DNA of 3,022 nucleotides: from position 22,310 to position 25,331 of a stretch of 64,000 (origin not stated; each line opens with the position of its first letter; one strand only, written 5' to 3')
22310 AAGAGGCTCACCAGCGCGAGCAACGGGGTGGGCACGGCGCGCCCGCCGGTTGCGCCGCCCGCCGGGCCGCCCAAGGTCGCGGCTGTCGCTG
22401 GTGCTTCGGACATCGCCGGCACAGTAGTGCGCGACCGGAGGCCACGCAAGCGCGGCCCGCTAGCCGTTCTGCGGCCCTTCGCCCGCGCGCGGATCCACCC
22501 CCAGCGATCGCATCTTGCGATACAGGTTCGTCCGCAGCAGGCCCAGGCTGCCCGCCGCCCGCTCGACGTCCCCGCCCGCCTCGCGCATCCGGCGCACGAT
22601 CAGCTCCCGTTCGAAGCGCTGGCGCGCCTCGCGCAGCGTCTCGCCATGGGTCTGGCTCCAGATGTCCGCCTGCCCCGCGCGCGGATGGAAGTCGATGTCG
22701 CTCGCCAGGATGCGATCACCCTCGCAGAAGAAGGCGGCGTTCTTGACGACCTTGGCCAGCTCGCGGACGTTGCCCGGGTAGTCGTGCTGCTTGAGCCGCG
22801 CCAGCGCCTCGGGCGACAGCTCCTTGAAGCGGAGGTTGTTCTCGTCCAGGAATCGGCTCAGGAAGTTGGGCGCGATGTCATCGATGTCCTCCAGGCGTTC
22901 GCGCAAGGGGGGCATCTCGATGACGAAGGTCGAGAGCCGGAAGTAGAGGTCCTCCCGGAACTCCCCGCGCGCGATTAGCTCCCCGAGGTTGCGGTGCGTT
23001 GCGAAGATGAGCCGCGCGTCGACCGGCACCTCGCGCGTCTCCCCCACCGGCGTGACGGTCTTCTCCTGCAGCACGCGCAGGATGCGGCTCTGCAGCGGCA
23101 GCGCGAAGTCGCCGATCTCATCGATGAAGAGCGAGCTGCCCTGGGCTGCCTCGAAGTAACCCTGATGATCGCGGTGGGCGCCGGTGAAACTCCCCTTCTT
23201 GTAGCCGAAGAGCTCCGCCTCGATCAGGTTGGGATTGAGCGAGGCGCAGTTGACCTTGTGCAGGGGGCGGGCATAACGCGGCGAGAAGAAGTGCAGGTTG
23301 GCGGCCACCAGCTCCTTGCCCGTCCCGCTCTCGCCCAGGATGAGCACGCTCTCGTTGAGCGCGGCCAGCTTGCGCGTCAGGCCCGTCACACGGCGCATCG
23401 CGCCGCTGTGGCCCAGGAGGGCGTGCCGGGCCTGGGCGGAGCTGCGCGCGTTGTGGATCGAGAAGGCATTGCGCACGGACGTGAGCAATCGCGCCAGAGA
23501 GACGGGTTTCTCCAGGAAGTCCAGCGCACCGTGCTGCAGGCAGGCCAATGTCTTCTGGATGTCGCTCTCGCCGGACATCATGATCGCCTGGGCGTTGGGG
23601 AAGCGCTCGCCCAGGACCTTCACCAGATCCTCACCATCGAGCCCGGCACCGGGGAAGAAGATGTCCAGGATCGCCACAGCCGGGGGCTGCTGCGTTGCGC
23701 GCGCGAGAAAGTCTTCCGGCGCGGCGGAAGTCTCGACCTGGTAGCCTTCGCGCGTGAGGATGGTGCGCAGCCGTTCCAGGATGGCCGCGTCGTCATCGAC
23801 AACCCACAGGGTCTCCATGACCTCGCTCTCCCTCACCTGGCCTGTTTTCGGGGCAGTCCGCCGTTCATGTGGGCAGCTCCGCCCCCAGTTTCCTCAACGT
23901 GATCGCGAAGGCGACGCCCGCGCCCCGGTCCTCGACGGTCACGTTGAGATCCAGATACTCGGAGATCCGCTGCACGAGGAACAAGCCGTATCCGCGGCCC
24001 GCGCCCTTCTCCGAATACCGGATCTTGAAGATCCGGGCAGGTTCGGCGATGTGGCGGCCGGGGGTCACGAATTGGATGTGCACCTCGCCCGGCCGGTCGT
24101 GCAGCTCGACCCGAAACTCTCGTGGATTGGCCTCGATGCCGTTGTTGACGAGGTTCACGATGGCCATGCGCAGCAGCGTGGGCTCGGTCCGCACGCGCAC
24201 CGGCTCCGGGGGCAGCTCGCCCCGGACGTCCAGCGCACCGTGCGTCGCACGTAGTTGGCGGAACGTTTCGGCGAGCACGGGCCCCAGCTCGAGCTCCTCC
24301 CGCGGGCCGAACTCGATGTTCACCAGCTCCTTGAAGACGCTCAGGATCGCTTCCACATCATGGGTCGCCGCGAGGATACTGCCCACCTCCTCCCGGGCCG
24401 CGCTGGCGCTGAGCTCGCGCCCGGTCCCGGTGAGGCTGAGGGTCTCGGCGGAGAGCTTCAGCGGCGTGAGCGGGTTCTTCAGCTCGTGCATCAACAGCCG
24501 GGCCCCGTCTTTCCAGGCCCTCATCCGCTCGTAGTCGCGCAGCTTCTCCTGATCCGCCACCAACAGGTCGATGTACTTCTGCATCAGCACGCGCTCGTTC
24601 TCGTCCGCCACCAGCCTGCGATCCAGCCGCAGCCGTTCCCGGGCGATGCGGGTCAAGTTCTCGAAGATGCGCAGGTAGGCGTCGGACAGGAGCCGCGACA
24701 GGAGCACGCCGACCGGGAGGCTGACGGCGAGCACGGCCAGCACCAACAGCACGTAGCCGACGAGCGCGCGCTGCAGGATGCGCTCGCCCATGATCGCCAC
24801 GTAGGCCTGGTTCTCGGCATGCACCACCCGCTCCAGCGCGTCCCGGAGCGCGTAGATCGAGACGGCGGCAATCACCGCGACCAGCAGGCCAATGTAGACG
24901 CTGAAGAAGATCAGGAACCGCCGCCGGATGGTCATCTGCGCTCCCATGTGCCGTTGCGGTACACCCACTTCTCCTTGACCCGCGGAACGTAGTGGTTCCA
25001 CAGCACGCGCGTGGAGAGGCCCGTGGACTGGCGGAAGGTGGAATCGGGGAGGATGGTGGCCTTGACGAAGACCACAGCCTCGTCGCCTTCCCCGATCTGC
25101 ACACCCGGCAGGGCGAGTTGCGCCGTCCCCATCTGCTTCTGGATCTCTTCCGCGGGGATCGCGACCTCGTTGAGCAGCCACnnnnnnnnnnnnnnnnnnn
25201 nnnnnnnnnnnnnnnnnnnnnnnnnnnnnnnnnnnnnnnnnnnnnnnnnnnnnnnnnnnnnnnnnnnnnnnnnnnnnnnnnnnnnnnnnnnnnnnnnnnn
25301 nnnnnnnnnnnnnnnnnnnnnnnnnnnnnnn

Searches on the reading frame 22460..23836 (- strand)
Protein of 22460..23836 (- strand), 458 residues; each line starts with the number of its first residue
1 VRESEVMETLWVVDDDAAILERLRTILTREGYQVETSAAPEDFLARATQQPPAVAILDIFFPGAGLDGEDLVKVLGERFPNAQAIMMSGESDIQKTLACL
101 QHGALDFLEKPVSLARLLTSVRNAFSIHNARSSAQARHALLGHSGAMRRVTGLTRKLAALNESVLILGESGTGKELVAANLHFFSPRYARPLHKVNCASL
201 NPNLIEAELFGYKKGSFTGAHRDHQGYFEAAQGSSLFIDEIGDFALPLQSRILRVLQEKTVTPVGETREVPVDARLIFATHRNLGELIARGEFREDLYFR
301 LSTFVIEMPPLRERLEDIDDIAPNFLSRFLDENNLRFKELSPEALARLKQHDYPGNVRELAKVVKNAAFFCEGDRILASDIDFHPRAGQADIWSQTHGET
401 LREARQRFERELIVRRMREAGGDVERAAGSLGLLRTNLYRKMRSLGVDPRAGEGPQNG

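Call 5: search_protein_families(library=ncbifam, proteins=[window:22460-23836:-], max_evalue=0.00001)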
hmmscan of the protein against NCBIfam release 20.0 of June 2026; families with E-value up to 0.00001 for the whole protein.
window:22460-23836:- (458 aa): 59 families (the best 25 are shown)
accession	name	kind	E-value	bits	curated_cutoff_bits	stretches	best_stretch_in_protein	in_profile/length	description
TIGR01818.1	ntrC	equivalog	5.3e-104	348.6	558.6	1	10-444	1-462/463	nitrogen regulation protein NR(I)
TIGR02915.1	PEP_resp_reg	equivalog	4.8e-102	342.1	502.6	1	10-446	1-443/445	PEP-CTERM-box response regulator transcription factor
NF051870.1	NAssimRespRegNtrX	equivalog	8.9e-96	321.5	600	1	9-447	3-452/452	nitrogen assimilation response regulator NtrX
NF008469.0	PRK11361.1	equivalog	3.4e-94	316.1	714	1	8-449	5-458/461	acetoacetate metabolism transcriptional regulator AtoC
TIGR01817.1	nifA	equivalog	3.3e-86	290.1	528.85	1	126-395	184-452/534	nif-specific transcriptional activator NifA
NF008176.1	PRK10923.1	equivalog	5.4e-86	289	620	1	9-447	5-468/469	nitrogen regulation protein NR(I)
NF011695.0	PRK15115.1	equivalog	8.3e-85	285.2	763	1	9-442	8-433/445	two-component system response regulator GlrR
NF003451.0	PRK05022.1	equivalog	5.9e-84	282.6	476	1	125-447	176-510/512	nitric oxide reductase transcriptional regulator NorR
NF041552.1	TF_PrdR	equivalog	2.4e-81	273.8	795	1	131-443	260-574/577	sigma-54 dependent transcriptional regulator PrdR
NF007689.0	PRK10365.1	equivalog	3.3e-81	273.3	760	1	10-442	8-439/441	sigma-54-dependent response regulator transcription factor ZraR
NF049963.1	RespRegFlgRCampy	domain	5.6e-79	266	750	1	32-443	26-425/429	fla regulon two-component system response regulator FlgR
TIGR02329.1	propionate_PrpR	equivalog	4.7e-78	263.1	499.2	1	111-443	182-525/526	propionate catabolism operon regulatory protein PrpR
NF038308.1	RNA_repair_RtcR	equivalog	7.6e-78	262.6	650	1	120-397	162-447/530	RNA repair transcriptional activator RtcR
NF041946.1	LuxO_transreg_Vib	equivalog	2.7e-75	253.9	800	1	13-381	2-380/463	quorum-sensing sigma-54 dependent transcriptional regulator LuxO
NF011953.0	PRK15424.1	equivalog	1.3e-73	248.5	703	1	108-444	189-533/538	propionate catabolism operon regulatory protein PrpR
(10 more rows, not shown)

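Call 6: search_protein_families(library=pfam, proteins=[window:22460-23836:-], max_evalue=0.00001)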
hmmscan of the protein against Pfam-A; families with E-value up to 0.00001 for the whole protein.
window:22460-23836:- (458 aa): 5 families
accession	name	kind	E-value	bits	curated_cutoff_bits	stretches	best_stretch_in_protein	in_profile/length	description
PF00158.32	Sigma54_activat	-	1.7e-60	204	20.2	1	141-306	2-167/168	Sigma-54 interaction domain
PF00072.30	Response_reg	-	4.6e-20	72.3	30.2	1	12-121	3-110/111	Response regulator receiver domain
PF25601.1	AAA_lid_14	-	4.9e-19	68.4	27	1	312-389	1-78/87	AAA+ ATPase lid domain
PF14532.12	Sigma54_activ_2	-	2e-18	67.4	25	1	141-311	1-138/138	Sigma-54 interaction domain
PF02954.25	HTH_8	-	8.9e-07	29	22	1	407-443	4-40/42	Bacterial regulatory protein, Fis family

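Call 60: list_cluster_members(proteins=[P0001, P0017, window:22460-23818:-])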
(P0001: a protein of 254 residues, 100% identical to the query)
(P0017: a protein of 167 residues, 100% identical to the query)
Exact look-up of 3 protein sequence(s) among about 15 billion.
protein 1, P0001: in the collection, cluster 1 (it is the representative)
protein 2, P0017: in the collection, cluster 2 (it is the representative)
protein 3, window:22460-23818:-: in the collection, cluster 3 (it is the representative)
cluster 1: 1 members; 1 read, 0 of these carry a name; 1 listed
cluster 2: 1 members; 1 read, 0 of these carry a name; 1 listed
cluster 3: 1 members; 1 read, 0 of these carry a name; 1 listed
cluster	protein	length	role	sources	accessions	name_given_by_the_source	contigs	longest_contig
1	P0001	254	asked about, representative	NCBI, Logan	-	-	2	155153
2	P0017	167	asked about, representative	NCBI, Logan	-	-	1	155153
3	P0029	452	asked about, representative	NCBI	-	-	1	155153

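Call 77: search_solved_structures(query=window:22460-23818:-, max_evalue=1e-30)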
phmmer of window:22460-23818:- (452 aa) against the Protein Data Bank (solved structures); distinct sequences matched with E-value up to 1e-30: 35.
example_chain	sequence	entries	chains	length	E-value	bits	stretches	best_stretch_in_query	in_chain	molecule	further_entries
3dzd_A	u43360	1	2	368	8.4e-73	248.9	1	5-370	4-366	Transcriptional regulator (NtrC family)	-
5m7n_A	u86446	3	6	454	5.8e-72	246.1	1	4-441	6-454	Nitrogen assimilation regulatory protein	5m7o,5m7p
8p53_C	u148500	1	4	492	4.7e-70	239.8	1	94-363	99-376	Transcriptional regulator FleQ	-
4l4u_A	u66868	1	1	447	9.5e-69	235.5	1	5-442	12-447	Transcriptional regulator (NtrC family)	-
1ojl_A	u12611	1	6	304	1.5e-68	234.9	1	134-436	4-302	TRANSCRIPTIONAL REGULATORY PROTEIN ZRAR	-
5exx_A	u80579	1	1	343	3.2e-68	233.8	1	132-363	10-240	Transcriptional regulator FleQ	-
1ny5_A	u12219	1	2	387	1.5e-66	228.2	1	5-370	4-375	transcriptional regulator (NtrC family)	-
8pb9_D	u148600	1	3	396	8.5e-66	225.8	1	94-363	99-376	Transcriptional regulator FleQ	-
5exp_A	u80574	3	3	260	2.9e-65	224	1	132-363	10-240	Transcriptional regulator FleQ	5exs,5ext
7ejw_C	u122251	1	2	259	3.2e-65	223.9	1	133-363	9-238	Transcriptional regulator FleQ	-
6j7e_A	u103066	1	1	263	3.4e-65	223.8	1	133-363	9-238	Nitrogen assimilation regulatory protein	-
6jdi_A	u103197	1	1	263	3.2e-64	220.6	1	133-363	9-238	Nitrogen assimilation regulatory protein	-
6jdl_A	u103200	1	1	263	8.4e-64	219.2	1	133-363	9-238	Nitrogen assimilation regulatory protein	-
9qq6_C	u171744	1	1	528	4.1e-62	213.6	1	131-442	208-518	Nif-specific regulatory protein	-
5ep0_A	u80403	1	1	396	5.8e-60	206.6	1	5-369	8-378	Putative repressor protein luxO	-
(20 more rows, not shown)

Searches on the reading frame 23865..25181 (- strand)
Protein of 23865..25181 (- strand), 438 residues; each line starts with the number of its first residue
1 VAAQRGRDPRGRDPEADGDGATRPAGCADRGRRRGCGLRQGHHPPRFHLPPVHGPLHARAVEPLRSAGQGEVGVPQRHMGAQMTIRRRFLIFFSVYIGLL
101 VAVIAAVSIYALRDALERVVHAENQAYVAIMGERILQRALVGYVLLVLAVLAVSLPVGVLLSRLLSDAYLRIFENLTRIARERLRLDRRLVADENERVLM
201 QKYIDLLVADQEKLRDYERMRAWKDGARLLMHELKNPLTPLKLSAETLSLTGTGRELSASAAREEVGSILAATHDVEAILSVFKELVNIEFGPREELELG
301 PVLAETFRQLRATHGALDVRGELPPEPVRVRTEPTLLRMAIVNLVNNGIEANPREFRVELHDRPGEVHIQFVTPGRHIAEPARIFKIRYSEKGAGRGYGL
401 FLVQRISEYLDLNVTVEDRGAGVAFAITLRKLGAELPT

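Call 5: search_protein_families(library=ncbifam, proteins=[window:23865-25181:-], max_evalue=0.00001)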
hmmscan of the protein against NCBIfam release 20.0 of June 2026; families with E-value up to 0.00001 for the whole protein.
window:23865-25181:- (438 aa): 9 families
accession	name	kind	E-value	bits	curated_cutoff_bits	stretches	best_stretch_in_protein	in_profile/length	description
NF008312.0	PRK11100.1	equivalog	5e-13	48.7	356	1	145-430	186-473/477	two-component system sensor histidine kinase CreC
NF047496.1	HK_LIC11548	equivalog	1.1e-09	37.7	750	1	205-370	342-509/589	LIC_11548 family sensor histidine kinase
NF007664.1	PRK10337.1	equivalog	1.4e-09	37.1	475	1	118-422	135-434/442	quorum sensing histidine kinase QseC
NF006800.0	PRK09303.1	equivalog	9.7e-09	34.6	342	1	195-409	123-354/383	histidine kinase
NF008298.1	PRK11086.1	subfamily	1.1e-08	34.1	520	1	340-429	427-523/529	DcuS/MalK family sensor histidine kinase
NF046044.1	PnpS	equivalog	3.7e-08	32.8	400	1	204-429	153-389/390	two-component system histidine kinase PnpS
NF052314.1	T9SS_HK_PorY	subfamily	1.1e-07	31.3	350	1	120-415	107-404/418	PorY family sensor histidine kinase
TIGR02966.1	phoR_proteo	equivalog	5.3e-07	29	334.2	1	205-379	98-274/333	phosphate regulon sensor histidine kinase PhoR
NF041832.1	near_NosP_CTERM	subfamily_domain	3.9e-06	26.2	400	1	231-429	15-223/370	NahK/ErcS family hybrid sensor histidine kinase/response regulator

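Call 6: search_protein_families(library=pfam, proteins=[window:23865-25181:-], max_evalue=0.00001)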
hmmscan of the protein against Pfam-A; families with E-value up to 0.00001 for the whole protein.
window:23865-25181:- (438 aa): 1 family
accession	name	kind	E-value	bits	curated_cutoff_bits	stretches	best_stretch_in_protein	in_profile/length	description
PF02518.31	HATPase_c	-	2.8e-10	41.1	26.4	1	334-430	3-108/111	Histidine kinase-, DNA gyrase B-, and HSP90-like ATPase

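Call 69: search_protein_families(library=pfam, proteins=[window:23865-24935:-], max_evalue=1)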
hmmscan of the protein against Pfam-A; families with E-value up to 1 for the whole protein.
window:23865-24935:- (356 aa): 5 families
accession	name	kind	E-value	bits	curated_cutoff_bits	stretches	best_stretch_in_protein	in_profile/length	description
PF02518.31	HATPase_c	-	2e-10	41.5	26.4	1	252-348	3-108/111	Histidine kinase-, DNA gyrase B-, and HSP90-like ATPase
PF00512.31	HisKA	-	8.1e-05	23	26.9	1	148-208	9-64/66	His Kinase A (phospho-acceptor) domain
PF13581.12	HATPase_c_2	-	0.022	15.2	27.4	1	258-330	39-114/127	Histidine kinase-like ATPase domain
PF10348.14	DUF2427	-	0.078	13.2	23.8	1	54-88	14-48/105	Domain of unknown function (DUF2427)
PF01529.25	DHHC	-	0.17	12.4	28.7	1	7-98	50-128/133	DHHC palmitoyltransferase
